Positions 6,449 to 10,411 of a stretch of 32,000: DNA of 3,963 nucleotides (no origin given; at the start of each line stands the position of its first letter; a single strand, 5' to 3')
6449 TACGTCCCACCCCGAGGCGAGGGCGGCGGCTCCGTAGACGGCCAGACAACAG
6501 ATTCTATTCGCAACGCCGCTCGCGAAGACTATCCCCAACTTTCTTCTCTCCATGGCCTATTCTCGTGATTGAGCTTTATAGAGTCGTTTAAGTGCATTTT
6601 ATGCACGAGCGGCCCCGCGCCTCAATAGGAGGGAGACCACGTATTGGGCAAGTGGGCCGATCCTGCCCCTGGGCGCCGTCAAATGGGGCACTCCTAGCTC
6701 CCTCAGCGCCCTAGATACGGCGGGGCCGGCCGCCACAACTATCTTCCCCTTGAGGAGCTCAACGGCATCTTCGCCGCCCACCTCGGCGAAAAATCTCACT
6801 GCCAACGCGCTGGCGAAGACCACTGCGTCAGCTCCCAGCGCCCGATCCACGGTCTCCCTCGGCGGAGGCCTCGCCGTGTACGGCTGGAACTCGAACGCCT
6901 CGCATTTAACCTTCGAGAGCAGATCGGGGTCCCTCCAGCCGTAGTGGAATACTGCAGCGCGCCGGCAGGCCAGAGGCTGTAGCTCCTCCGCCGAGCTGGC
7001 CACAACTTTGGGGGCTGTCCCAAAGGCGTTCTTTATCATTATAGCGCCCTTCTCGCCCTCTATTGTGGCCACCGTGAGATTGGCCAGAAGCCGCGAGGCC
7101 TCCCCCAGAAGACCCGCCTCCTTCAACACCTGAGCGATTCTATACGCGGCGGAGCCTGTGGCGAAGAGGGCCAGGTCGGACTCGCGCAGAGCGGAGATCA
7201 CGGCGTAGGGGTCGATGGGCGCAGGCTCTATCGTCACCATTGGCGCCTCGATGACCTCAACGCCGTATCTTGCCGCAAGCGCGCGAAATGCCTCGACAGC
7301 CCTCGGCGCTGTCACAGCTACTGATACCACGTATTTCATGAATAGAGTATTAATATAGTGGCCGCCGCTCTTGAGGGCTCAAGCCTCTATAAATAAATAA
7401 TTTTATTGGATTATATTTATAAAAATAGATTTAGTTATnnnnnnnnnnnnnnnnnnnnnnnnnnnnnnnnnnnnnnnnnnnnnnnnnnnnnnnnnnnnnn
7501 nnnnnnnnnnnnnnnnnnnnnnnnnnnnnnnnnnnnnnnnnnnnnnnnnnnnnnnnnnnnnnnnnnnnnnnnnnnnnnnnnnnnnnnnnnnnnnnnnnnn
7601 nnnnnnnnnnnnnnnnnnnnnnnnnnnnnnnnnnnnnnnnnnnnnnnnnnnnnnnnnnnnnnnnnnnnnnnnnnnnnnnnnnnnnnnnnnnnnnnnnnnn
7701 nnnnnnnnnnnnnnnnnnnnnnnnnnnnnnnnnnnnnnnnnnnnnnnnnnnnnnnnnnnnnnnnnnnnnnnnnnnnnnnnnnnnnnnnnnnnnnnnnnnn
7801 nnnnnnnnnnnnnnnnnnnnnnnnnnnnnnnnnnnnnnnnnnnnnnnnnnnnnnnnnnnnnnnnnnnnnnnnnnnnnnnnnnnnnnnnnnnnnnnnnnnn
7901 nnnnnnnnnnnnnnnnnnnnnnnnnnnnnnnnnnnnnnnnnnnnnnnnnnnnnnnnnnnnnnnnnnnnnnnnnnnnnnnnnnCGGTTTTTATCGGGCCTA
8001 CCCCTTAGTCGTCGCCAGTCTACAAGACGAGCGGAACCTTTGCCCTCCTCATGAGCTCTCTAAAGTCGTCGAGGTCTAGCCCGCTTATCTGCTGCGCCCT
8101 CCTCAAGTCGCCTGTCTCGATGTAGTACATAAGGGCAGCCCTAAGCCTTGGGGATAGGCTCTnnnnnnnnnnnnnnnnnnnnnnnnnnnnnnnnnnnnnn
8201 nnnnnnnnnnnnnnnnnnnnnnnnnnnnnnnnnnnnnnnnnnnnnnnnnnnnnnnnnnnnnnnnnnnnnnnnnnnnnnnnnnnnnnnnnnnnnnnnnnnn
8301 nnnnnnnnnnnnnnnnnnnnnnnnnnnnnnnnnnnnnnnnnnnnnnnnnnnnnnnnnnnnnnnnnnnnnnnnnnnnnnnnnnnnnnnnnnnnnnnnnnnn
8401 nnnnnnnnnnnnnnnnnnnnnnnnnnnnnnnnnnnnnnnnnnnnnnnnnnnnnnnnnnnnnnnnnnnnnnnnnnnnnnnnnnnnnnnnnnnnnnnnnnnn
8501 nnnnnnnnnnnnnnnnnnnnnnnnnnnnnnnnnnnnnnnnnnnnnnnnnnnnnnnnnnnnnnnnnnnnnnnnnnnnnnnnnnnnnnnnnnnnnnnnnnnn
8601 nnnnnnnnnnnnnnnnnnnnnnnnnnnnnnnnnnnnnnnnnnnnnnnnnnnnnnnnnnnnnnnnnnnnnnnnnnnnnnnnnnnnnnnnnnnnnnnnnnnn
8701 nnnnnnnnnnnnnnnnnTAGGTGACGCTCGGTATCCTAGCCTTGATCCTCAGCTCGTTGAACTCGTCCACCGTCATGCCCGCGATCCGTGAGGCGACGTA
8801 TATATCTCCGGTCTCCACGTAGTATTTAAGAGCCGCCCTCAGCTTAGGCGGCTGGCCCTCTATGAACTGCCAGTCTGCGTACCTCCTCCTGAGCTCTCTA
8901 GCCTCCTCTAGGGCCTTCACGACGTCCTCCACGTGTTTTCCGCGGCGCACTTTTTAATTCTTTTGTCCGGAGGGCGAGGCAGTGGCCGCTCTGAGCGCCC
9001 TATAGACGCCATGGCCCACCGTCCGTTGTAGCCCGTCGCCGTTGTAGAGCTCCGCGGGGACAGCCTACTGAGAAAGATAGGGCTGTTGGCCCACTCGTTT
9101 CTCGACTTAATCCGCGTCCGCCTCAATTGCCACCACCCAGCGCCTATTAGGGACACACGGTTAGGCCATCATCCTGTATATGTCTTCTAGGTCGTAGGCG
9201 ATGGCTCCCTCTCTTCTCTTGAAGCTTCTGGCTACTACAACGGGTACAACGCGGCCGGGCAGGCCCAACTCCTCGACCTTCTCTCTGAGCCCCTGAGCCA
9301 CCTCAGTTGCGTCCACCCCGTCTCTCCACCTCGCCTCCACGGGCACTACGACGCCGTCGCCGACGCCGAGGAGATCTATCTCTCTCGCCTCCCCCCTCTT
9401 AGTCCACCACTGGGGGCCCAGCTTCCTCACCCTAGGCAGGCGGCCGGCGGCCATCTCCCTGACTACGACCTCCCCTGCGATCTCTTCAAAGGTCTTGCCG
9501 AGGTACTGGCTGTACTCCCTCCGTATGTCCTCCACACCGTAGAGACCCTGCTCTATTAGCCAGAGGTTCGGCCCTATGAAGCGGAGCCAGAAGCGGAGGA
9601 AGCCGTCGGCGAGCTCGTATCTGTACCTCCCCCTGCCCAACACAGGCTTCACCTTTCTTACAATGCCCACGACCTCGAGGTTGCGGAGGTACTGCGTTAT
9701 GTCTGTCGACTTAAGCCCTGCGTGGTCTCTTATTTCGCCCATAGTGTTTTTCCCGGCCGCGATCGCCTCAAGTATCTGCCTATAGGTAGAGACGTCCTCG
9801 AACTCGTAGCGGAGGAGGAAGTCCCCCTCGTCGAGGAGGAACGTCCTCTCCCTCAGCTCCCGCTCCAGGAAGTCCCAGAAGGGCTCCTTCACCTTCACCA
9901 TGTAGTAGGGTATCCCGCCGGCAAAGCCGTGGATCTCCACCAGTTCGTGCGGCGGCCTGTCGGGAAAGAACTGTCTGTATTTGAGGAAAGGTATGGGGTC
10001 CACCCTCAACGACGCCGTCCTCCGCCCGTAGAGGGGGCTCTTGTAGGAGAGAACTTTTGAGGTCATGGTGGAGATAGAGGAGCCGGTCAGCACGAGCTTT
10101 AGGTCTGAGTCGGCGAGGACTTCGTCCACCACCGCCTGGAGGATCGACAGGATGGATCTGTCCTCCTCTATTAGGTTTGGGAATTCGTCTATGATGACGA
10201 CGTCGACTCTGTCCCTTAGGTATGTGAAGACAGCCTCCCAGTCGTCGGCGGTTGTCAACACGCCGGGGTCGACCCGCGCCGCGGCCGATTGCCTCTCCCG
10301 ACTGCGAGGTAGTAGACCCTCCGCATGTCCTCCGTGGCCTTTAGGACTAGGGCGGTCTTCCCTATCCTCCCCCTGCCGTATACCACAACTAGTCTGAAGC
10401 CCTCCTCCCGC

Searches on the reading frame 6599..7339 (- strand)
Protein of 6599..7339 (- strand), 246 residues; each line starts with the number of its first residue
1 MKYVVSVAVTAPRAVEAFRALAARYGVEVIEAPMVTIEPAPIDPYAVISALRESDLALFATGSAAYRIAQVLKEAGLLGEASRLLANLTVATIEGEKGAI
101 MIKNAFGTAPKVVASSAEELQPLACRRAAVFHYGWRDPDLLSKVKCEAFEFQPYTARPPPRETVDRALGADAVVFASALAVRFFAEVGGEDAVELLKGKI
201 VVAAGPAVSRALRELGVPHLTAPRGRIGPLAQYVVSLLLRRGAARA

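Call 52: search_protein_families(library=pfam, proteins=[window:6599-7339:-], max_evalue=0.001)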
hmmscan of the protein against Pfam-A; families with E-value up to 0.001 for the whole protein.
window:6599-7339:- (246 aa): 1 family
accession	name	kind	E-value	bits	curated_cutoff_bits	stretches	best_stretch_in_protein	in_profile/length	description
PF02602.20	HEM4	-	6.2e-18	65.2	27.5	1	17-230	2-229/231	Uroporphyrinogen-III synthase HemD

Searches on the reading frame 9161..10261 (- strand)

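Call 52: search_protein_families(library=pfam, proteins=[window:9161-10261:-], max_evalue=0.001)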
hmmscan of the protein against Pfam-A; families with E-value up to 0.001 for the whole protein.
window:9161-10261:- (366 aa): 3 families
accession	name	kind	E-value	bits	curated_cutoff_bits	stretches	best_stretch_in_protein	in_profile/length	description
PF03008.20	DUF234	-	6.9e-13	49.3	22.5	1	225-314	1-91/100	Archaea bacterial proteins of unknown function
PF01637.24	ATPase_2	-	7e-13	49.3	33.2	1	7-124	97-225/225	ATPase domain predominantly from Archaea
PF13635.12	DUF4143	-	8.9e-05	22.7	28.1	1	162-310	18-157/160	Domain of unknown function (DUF4143)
